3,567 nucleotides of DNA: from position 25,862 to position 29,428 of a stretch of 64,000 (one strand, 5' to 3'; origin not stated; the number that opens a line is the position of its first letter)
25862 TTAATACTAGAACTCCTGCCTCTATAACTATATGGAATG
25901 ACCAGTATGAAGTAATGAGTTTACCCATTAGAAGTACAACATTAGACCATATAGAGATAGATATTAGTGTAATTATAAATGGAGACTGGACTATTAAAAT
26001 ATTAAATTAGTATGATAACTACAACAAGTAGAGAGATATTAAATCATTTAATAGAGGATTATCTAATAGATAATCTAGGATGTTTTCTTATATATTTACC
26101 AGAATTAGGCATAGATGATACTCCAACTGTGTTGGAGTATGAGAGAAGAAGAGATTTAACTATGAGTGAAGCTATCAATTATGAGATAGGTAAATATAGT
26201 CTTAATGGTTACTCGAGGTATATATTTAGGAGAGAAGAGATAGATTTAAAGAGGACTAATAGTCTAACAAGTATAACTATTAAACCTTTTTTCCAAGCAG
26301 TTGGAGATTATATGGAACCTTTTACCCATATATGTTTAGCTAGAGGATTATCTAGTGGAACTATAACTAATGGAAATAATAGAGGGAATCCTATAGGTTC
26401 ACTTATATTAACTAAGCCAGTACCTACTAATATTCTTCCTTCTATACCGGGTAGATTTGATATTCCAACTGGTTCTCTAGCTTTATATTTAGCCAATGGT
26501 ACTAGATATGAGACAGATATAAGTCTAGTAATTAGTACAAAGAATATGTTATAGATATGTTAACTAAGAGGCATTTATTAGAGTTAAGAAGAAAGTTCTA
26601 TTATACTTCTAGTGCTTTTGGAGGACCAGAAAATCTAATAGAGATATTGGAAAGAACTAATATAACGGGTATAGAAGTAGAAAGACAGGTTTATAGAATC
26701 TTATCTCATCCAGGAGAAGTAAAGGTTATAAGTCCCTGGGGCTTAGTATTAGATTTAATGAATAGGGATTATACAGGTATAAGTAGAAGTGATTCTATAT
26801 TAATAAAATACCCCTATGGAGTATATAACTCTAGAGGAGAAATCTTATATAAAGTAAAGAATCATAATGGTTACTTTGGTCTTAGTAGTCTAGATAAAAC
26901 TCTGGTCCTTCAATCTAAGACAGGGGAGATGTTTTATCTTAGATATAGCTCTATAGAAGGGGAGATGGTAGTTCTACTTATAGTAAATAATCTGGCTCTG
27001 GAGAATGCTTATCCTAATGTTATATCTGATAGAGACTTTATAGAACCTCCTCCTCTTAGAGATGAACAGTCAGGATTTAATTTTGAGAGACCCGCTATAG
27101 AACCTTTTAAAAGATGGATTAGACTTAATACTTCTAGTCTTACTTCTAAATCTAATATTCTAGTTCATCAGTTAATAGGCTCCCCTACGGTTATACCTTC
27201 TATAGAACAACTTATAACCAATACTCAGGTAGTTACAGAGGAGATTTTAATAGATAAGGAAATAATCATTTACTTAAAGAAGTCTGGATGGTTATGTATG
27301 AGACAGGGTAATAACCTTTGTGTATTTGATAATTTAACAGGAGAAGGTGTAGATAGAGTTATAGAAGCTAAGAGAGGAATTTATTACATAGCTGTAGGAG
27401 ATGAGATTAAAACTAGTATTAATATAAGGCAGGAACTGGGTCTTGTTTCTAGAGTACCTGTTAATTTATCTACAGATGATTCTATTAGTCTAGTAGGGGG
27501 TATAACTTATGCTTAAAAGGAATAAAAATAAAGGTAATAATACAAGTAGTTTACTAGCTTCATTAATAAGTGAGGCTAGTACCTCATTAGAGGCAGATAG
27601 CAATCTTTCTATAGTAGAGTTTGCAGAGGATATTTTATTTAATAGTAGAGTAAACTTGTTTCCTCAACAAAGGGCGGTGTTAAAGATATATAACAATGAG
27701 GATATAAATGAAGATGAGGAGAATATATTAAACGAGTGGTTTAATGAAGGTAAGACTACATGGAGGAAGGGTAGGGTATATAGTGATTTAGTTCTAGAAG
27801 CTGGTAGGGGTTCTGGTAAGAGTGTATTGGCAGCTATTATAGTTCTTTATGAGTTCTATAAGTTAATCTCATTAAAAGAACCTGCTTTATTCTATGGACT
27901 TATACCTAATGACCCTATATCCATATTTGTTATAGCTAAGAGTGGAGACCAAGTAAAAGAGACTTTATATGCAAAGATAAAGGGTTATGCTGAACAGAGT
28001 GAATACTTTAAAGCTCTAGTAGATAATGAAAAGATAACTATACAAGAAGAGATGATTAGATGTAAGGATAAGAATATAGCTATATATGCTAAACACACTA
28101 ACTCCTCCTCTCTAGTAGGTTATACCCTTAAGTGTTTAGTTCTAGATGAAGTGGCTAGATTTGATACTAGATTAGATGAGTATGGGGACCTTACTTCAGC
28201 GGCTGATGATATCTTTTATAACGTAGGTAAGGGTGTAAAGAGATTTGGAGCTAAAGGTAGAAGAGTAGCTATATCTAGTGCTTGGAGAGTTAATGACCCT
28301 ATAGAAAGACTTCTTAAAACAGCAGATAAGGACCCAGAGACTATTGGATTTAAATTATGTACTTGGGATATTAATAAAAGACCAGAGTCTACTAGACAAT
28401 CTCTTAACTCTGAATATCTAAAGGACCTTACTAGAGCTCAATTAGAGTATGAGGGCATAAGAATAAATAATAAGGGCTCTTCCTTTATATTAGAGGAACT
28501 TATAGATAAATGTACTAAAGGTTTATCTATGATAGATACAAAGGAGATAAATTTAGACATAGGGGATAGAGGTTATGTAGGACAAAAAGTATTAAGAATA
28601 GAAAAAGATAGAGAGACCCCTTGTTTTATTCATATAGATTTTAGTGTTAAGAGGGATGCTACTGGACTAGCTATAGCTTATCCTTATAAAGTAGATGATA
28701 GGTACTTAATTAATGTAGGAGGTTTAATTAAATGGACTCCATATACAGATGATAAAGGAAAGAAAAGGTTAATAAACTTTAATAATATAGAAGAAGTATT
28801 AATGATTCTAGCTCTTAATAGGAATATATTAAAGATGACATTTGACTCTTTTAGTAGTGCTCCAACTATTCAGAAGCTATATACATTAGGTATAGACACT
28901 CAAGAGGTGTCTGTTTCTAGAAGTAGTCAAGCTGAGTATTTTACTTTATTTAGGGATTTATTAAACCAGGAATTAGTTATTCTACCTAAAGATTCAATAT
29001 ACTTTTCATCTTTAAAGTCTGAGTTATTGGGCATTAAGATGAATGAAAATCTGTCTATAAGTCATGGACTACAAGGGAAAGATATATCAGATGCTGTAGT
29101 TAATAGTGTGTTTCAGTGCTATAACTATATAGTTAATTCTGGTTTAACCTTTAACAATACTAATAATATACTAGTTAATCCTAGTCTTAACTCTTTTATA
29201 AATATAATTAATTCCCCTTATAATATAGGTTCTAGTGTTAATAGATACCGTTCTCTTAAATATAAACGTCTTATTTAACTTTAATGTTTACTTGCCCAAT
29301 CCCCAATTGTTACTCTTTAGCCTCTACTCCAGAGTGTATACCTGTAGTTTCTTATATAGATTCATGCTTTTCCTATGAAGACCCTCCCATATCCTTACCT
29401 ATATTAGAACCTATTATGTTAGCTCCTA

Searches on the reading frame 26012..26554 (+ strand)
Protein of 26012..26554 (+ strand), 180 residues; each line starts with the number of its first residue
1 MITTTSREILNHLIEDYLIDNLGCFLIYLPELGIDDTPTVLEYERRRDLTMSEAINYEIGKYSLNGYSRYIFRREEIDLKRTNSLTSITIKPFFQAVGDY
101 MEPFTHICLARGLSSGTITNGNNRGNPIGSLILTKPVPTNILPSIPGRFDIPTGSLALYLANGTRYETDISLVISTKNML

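Call 8: search_protein_families(library=phrogs, proteins=[window:26012-26554:+], max_evalue=0.001)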
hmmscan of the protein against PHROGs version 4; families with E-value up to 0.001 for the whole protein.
window:26012-26554:+ (180 aa): 1 family
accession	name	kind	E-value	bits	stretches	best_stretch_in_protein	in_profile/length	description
phrog_32126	-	unknown function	2.3e-11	45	1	18-137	14-131/156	-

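Call 19: search_protein_families(library=pfam, proteins=[window:26012-26554:+], max_evalue=0.01)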
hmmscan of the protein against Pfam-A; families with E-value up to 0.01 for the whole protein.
window:26012-26554:+ (180 aa): 0 families

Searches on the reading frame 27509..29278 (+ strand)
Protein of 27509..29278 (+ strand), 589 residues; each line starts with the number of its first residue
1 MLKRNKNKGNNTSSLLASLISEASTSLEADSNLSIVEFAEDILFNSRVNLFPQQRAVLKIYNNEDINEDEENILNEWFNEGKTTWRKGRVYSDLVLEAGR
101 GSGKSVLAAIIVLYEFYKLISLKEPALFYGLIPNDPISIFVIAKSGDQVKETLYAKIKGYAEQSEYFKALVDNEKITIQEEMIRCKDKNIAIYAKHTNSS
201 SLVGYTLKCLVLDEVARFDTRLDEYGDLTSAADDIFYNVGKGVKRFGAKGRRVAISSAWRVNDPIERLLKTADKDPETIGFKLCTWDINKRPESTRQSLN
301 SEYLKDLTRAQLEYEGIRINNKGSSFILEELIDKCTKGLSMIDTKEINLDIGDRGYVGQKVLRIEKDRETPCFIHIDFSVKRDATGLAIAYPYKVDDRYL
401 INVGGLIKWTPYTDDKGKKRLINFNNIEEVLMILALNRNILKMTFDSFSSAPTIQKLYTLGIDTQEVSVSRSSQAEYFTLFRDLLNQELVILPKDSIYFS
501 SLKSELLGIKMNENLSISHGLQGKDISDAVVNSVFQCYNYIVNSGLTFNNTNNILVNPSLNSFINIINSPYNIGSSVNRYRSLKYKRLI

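Call 8: search_protein_families(library=phrogs, proteins=[window:27509-29278:+], max_evalue=0.001)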
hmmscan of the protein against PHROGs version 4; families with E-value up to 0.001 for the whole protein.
window:27509-29278:+ (589 aa): 4 families
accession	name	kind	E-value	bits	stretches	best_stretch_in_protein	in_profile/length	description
phrog_2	-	head and packaging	1.3e-15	58.2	1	77-498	273-563/807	terminase large subunit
phrog_17415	-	head and packaging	1.9e-15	57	1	101-497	406-819/940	terminase large subunit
phrog_9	-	head and packaging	1.9e-13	51.2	1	77-231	216-344/812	terminase large subunit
phrog_4914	-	head and packaging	9.4e-05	23.1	1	87-207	101-210/213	terminase large subunit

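Call 19: search_protein_families(library=pfam, proteins=[window:27509-29278:+], max_evalue=0.01)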
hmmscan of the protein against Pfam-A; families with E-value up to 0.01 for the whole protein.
window:27509-29278:+ (589 aa): 0 families
